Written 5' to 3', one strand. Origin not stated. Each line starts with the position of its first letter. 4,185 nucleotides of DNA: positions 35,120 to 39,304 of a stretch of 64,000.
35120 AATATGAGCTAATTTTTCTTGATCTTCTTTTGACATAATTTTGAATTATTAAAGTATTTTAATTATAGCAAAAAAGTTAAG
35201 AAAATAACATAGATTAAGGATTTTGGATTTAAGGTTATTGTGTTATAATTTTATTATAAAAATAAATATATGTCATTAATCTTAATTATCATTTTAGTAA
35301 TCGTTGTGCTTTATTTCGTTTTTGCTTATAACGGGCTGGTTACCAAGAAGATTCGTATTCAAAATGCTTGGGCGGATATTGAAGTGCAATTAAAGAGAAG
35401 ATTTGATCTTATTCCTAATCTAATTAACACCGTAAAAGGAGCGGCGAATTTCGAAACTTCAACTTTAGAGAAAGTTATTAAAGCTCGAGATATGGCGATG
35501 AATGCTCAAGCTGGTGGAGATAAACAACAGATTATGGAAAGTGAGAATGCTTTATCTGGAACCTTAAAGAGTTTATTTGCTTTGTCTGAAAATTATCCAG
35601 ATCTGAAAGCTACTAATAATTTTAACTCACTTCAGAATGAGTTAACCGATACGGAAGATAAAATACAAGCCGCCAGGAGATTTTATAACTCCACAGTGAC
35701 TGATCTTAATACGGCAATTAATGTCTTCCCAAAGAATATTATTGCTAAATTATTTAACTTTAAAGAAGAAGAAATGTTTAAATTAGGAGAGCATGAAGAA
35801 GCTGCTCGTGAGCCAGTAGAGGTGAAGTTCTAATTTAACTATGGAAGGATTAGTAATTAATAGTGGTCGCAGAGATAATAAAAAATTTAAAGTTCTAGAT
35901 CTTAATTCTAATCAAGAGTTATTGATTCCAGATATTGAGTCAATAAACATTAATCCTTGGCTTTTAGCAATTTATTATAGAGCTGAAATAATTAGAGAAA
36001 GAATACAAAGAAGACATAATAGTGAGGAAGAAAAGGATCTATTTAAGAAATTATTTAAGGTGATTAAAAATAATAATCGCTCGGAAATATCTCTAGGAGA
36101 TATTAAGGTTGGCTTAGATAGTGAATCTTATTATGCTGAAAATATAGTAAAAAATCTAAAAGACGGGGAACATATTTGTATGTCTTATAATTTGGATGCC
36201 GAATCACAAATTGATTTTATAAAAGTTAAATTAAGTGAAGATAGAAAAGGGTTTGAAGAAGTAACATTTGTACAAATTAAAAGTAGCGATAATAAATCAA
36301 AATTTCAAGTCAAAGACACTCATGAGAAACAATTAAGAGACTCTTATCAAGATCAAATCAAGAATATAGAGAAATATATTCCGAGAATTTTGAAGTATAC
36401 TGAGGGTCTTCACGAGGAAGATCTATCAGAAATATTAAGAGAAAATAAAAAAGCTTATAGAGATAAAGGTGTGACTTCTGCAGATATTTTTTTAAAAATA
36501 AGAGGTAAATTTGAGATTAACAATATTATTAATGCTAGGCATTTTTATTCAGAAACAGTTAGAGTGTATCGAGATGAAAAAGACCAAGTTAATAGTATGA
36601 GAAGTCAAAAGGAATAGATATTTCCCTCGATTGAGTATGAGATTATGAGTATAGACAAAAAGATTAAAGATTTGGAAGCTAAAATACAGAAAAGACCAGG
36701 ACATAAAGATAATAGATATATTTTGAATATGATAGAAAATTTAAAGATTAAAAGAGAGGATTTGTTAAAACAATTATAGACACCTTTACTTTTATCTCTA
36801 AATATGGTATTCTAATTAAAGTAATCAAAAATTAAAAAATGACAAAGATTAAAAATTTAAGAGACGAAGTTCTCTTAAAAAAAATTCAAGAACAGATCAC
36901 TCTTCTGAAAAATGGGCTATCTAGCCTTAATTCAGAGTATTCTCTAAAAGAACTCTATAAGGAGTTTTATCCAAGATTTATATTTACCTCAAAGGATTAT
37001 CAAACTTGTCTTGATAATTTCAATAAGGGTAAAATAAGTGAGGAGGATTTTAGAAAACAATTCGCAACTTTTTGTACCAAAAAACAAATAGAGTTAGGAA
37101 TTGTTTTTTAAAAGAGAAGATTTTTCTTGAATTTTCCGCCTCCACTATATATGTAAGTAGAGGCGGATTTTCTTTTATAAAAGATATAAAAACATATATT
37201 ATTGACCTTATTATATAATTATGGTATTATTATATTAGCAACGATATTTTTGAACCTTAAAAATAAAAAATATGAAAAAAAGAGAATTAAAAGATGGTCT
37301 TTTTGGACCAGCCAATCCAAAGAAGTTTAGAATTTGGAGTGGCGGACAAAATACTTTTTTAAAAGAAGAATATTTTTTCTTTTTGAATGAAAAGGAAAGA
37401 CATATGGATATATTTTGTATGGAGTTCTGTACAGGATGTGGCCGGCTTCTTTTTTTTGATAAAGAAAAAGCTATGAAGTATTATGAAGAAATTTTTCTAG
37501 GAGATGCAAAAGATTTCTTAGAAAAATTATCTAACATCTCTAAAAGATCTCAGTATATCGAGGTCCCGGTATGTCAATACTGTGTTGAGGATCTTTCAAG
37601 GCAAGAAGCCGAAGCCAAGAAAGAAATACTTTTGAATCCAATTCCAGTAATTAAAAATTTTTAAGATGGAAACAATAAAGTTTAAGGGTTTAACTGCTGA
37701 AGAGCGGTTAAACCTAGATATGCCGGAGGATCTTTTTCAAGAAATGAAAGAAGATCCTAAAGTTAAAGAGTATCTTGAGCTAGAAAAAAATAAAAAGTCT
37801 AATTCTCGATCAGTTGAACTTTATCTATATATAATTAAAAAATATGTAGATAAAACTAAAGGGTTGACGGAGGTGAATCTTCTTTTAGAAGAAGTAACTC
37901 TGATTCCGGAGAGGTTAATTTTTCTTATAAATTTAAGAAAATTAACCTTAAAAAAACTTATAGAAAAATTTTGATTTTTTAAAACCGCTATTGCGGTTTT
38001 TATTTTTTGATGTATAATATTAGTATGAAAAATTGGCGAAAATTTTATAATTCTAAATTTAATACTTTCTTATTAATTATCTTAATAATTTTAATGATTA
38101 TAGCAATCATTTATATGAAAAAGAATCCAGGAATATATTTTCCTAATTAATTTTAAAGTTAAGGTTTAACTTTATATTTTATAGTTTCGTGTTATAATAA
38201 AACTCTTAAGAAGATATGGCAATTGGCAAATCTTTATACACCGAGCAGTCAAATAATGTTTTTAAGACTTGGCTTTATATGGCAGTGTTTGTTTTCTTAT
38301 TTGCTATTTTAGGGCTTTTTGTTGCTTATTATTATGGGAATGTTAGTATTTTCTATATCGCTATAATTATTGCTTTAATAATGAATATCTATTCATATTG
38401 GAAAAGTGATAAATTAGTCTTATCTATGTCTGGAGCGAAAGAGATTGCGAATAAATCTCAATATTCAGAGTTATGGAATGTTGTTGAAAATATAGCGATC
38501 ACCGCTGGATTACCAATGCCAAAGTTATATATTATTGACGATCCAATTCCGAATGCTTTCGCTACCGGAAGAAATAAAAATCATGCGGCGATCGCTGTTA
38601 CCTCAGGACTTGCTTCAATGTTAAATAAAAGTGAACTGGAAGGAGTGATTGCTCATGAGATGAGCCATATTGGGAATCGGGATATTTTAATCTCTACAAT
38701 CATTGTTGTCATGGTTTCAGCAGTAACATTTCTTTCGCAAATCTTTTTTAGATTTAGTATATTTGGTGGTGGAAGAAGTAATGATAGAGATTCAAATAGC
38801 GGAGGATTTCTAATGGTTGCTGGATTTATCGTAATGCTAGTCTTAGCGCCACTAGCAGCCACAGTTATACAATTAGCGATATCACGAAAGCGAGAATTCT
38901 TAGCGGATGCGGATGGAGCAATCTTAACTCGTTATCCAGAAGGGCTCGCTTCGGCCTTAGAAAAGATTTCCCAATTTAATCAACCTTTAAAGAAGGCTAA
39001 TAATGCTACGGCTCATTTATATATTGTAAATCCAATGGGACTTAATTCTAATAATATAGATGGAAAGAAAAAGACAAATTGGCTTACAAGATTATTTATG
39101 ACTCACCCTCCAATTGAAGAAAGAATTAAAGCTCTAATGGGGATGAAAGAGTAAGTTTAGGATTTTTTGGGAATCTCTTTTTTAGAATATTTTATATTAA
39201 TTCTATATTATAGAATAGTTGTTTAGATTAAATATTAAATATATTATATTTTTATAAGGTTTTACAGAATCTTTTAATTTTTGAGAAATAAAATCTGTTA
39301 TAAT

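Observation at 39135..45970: Giant-protein cassette inserted at the 3' end of htpX and flanked by 46-bp direct repeats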

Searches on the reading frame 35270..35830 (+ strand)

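Call 10: search_protein_families(library=pfam, max_evalue=0.01, proteins=[window:35270-35830:+])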
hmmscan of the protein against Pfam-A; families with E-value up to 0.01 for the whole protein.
seq(187 aa): 1 family
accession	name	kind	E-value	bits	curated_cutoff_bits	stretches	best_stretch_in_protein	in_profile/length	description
PF04011.17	LemA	-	2.9e-56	189.9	26.2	1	33-187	1-149/149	LemA family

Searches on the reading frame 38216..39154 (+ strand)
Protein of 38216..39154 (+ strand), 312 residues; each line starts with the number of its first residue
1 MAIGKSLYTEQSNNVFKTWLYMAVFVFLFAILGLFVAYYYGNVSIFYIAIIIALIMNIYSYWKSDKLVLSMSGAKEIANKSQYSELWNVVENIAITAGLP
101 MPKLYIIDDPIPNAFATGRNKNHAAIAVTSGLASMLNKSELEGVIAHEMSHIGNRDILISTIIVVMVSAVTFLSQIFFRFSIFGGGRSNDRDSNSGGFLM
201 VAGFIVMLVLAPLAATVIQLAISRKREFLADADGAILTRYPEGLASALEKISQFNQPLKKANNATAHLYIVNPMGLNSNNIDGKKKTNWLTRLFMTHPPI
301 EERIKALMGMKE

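Call 10: search_protein_families(library=pfam, max_evalue=0.01, proteins=[window:38216-39151:+])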
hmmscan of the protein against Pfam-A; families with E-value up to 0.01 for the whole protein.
seq(312 aa): 2 families
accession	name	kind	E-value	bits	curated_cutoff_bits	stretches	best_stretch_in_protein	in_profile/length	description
PF01435.24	Peptidase_M48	-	2.7e-34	119.1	20.3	1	84-309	5-184/186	Peptidase family M48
PF05569.17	Peptidase_M56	-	1.4e-05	24.9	31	1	46-166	103-218/296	BlaR1 peptidase M56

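Call 11: find_encoding_contigs(protein=window:38216-39154:+, flank=10000, max_places=10)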
Protein window:38216-39154:+ (312 aa): 2 contigs read that carry it; 2 places shown.
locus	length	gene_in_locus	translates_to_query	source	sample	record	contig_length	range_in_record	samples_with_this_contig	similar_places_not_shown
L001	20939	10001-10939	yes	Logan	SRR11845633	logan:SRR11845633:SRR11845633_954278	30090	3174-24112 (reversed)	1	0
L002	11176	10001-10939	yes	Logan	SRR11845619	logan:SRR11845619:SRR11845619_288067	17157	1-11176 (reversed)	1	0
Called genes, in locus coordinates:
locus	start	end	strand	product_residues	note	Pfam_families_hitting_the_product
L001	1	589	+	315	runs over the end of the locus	PF18920:DUF5671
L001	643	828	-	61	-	-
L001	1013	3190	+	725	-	PF02518:HATPase_c, PF00204:DNA_gyraseB, PF01751:Toprim, PF00986:DNA_gyraseB_C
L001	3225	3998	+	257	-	PF09522:RE_R_Pab1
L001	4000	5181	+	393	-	-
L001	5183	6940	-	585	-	PF07973:tRNA_SAD, PF00587:tRNA-synt_2b, PF03129:HGTP_anticodon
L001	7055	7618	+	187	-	PF04011:LemA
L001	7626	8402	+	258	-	-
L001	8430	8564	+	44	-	-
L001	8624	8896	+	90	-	-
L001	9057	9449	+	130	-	-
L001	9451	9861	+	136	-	-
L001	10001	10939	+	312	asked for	PF05569:Peptidase_M56 (weak), PF01435:Peptidase_M48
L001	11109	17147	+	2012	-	PF24299:DUF7483, PF25788:Ig_Rha78A_N (weak), PF08239:SH3_3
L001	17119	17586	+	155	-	PF13367:PrsW-protease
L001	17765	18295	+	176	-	-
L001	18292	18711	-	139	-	PF04224:DUF417 (faint)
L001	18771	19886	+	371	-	-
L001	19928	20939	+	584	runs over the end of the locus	PF00664:ABC_membrane, PF00005:ABC_tran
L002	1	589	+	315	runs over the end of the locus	PF18920:DUF5671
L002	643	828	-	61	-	-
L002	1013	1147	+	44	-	-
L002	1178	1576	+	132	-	PF02518:HATPase_c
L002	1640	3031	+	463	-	PF00204:DNA_gyraseB, PF01751:Toprim, PF00986:DNA_gyraseB_C (weak)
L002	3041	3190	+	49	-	PF00986:DNA_gyraseB_C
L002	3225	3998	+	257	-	PF09522:RE_R_Pab1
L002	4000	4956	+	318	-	-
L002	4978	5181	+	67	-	-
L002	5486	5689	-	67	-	PF00587:tRNA-synt_2b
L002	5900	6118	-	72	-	PF00587:tRNA-synt_2b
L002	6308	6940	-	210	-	PF07973:tRNA_SAD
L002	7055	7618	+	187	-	PF04011:LemA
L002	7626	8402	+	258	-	-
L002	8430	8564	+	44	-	-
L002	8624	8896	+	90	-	-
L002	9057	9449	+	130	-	-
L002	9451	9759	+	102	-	-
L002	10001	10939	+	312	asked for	PF05569:Peptidase_M56 (weak), PF01435:Peptidase_M48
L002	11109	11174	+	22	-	?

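Call 12: find_homologous_proteins(query=window:38216-39151:+, max_evalue=1e-20)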
Query window:38216-39151:+ (312 aa): 8000 proteins with E <= 1e-20 among 8000 candidates; the best 120 are listed.
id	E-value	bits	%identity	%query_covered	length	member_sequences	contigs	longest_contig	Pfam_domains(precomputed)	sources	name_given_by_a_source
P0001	7.6e-199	677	100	100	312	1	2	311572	PF01435.25,PF05569.18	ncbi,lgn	-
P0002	7.9e-165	565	81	100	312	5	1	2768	PF01435.25,PF05569.18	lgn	-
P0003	5.5e-154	530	77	100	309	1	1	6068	PF01435.25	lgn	-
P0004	4.9e-149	514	75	100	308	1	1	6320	PF01435.25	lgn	-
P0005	5.3e-148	510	73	100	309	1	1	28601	PF01435.25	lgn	-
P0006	6.0e-147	507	73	100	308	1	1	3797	PF01435.25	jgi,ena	-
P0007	4.2e-146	504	71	100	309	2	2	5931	PF01435.25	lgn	-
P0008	1.7e-143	495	71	99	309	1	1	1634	PF01435.25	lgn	-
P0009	1.6e-141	489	70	99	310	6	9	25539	PF01435.25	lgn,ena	-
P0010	6.3e-141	487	71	100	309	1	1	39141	PF01435.25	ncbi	-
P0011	2.3e-140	485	69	100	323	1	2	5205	PF01435.25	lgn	-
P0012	4.1e-140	484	69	99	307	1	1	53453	PF01435.25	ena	-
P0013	5.4e-139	481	70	100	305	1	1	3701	PF01435.25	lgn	-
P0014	7.9e-139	480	68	99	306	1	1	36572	PF01435.25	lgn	-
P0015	1.4e-138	479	70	97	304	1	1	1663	PF01435.25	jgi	-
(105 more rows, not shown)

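Call 13: find_encoding_contigs(protein=P0002, flank=10000, max_places=3)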
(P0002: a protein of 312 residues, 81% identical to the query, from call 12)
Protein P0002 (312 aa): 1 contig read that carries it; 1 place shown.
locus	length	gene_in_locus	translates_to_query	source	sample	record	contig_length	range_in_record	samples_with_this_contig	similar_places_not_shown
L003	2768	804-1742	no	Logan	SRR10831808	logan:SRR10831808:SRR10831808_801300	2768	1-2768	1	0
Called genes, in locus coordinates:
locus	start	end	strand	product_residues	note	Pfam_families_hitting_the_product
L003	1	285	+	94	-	?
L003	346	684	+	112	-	-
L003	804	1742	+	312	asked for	PF05569:Peptidase_M56 (faint), PF01435:Peptidase_M48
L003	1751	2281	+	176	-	-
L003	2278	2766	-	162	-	?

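Call 14: find_encoding_contigs(protein=P0003, flank=10000, max_places=3)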
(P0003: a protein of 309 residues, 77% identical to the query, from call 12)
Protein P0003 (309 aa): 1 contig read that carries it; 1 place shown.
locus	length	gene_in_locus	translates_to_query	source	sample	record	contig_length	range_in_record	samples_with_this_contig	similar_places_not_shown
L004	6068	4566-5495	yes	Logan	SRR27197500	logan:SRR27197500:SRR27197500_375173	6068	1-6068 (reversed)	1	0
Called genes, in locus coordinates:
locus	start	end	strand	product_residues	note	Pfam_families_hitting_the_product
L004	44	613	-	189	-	PF00587:tRNA-synt_2b, PF03129:HGTP_anticodon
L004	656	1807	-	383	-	PF07973:tRNA_SAD, PF00587:tRNA-synt_2b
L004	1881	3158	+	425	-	-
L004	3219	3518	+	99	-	-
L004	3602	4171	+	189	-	PF04011:LemA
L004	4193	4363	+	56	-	-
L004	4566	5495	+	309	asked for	PF01435:Peptidase_M48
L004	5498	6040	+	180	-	-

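Call 15: find_encoding_contigs(protein=P0004, flank=10000, max_places=3)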
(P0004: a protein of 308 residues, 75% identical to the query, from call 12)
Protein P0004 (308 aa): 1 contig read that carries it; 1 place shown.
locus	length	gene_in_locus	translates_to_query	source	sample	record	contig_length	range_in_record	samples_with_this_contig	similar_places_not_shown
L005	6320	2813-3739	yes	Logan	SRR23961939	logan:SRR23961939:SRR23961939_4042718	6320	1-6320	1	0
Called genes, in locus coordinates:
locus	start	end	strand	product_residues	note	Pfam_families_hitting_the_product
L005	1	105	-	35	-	?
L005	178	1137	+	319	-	-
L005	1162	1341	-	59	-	-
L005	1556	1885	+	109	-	-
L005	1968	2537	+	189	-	PF04011:LemA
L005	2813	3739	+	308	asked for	PF01435:Peptidase_M48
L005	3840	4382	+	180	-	-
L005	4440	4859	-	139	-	PF09864:MliC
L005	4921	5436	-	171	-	PF07681:DoxX (faint)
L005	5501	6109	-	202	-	PF09335:VTT_dom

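Call 16: find_encoding_contigs(protein=P0005, flank=10000, max_places=3)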
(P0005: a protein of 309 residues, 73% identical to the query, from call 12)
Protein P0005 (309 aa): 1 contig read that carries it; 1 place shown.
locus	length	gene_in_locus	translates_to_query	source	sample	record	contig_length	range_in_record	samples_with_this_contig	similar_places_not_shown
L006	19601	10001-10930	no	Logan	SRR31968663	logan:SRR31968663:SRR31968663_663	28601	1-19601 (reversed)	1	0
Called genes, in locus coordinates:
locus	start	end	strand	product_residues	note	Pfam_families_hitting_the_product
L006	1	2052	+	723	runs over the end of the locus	PF02518:HATPase_c, PF00204:DNA_gyraseB, PF01751:Toprim, PF00986:DNA_gyraseB_C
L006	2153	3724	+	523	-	PF01726:LexA_DNA_bind, PF00717:Peptidase_S24, PF00145:DNA_methylase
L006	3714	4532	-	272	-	-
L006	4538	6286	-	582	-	PF07973:tRNA_SAD, PF00587:tRNA-synt_2b, PF03129:HGTP_anticodon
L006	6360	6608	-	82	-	-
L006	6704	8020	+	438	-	-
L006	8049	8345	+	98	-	-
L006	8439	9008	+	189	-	PF04011:LemA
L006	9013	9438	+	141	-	-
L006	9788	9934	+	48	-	-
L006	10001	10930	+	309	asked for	PF01435:Peptidase_M48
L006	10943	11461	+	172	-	-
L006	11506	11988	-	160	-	PF04173:DoxD (weak), PF07681:DoxX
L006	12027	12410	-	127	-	PF09864:MliC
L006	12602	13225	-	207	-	PF09335:VTT_dom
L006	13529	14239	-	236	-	PF15609:PRTase_2 (weak)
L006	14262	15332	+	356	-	PF11104:PilM_2, PF14450:FtsA (weak)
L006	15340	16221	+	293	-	-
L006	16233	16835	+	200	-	PF04350:PilO (weak)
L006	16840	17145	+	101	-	-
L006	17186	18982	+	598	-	PF00437:T2SSE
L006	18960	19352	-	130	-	-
